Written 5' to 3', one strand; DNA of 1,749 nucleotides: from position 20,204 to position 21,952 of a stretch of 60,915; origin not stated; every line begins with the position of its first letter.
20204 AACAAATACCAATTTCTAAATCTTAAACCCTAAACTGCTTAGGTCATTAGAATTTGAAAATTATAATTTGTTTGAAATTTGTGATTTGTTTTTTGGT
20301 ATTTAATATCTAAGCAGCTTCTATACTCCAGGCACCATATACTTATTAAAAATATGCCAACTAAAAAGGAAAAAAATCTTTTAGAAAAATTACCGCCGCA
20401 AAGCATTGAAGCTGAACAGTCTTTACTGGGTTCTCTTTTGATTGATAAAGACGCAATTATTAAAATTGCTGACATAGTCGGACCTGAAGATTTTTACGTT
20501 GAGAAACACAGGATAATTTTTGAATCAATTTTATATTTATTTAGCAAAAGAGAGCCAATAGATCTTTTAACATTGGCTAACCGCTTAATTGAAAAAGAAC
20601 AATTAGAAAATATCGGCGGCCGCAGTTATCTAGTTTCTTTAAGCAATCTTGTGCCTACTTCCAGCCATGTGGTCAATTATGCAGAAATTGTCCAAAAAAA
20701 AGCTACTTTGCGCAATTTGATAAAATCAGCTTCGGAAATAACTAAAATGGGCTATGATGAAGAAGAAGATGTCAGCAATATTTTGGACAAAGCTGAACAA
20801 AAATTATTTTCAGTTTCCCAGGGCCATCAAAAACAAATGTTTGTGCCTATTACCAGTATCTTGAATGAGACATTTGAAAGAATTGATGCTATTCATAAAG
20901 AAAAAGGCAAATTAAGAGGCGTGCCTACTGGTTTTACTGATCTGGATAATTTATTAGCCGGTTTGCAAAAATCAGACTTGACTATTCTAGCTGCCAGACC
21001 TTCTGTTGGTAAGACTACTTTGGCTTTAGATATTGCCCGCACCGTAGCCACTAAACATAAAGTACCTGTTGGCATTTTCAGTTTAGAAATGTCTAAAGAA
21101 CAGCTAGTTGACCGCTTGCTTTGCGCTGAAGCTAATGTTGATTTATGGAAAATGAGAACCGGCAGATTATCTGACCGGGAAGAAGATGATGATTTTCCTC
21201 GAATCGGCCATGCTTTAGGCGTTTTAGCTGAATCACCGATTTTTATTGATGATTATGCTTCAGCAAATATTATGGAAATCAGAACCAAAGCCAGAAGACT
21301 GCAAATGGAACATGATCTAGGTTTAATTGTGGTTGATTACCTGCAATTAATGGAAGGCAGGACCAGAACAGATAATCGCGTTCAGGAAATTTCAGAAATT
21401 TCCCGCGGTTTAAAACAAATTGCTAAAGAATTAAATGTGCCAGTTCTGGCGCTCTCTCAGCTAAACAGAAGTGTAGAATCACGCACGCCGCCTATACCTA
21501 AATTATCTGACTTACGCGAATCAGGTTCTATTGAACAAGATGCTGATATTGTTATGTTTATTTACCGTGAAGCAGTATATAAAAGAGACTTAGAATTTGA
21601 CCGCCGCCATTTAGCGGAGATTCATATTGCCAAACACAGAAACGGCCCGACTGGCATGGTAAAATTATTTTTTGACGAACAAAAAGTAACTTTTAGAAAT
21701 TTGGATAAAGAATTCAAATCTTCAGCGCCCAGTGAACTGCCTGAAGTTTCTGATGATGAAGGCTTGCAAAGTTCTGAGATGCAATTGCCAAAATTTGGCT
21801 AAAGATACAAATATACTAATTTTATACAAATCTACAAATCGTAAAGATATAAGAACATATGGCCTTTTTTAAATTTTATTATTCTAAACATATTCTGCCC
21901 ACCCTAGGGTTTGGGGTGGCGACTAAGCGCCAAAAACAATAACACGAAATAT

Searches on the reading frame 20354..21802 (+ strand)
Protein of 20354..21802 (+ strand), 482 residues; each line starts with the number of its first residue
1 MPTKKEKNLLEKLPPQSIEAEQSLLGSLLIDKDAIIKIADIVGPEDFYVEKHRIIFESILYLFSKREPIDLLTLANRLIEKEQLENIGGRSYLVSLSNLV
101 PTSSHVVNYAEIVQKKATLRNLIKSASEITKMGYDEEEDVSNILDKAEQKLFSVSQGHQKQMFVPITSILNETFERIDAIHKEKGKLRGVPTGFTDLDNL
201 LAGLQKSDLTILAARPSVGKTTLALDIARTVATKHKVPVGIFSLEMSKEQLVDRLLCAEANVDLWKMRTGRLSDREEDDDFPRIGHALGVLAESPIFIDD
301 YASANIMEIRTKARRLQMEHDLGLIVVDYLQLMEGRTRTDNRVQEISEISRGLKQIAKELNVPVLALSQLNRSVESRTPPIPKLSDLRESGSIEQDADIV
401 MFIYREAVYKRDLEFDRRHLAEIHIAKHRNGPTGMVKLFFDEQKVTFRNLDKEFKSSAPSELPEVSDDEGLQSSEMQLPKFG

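Call 6: search_protein_families(library=ncbifam, proteins=[window:20354-21802:+])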
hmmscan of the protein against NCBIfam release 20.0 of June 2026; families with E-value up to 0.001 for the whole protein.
window:20354-21802:+ (482 aa): 18 families
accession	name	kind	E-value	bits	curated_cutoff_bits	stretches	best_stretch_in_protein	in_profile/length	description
TIGR00665.1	DnaB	equivalog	2.3e-172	573.7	385.25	1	13-451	1-434/435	replicative DNA helicase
NF004384.0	PRK05748.1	equivalog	2e-168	560.6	525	1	10-456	6-448/452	replicative DNA helicase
NF005852.0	PRK07773.1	equivalog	2.5e-167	558.8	780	2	7-392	17-398/886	replicative DNA helicase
NF004109.0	PRK05595.1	equivalog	3.6e-150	500.5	737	1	15-452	9-440/444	replicative DNA helicase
NF006443.0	PRK08760.1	equivalog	3.7e-132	441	741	1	12-453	31-470/476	replicative DNA helicase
NF005424.0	PRK07004.1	equivalog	1.2e-130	436.1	834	1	12-450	13-451/460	replicative DNA helicase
TIGR03600.1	phage_DnaB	exception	8.1e-130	433.6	498.65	1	17-440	1-421/421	phage replicative helicase, DnaB family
NF006606.0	PRK09165.1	equivalog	2e-127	425.8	540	1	6-455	13-492/497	replicative DNA helicase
NF006458.0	PRK08840.1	equivalog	3.6e-126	421.6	884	1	12-449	18-455/464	replicative DNA helicase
NF005369.0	PRK06904.1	equivalog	7.2e-126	420.7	809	1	11-452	22-466/474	replicative DNA helicase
NF040583.1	dnaB_SPI-7_type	exception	1.3e-123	413.3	655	1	15-449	2-433/434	SPI-7-type island replicative DNA helicase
NF005945.0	PRK08006.1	equivalog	3.7e-123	411.8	898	1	12-449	25-462/471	replicative DNA helicase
NF004967.0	PRK06321.1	equivalog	3.1e-113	379.2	751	1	3-450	5-465/472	replicative DNA helicase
NF006306.0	PRK08506.1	equivalog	9.4e-113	377.3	596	2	17-417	6-398/472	replicative DNA helicase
NF005240.0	PRK06749.1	subfamily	2.4e-92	310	686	1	16-442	4-419/428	replicative DNA helicase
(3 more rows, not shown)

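Call 10: find_encoding_contigs(protein=window:20354-21802:+, flank=10000, max_places=10)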
Protein window:20354-21802:+ (482 aa): no gene with exactly this product is on record in the collection.
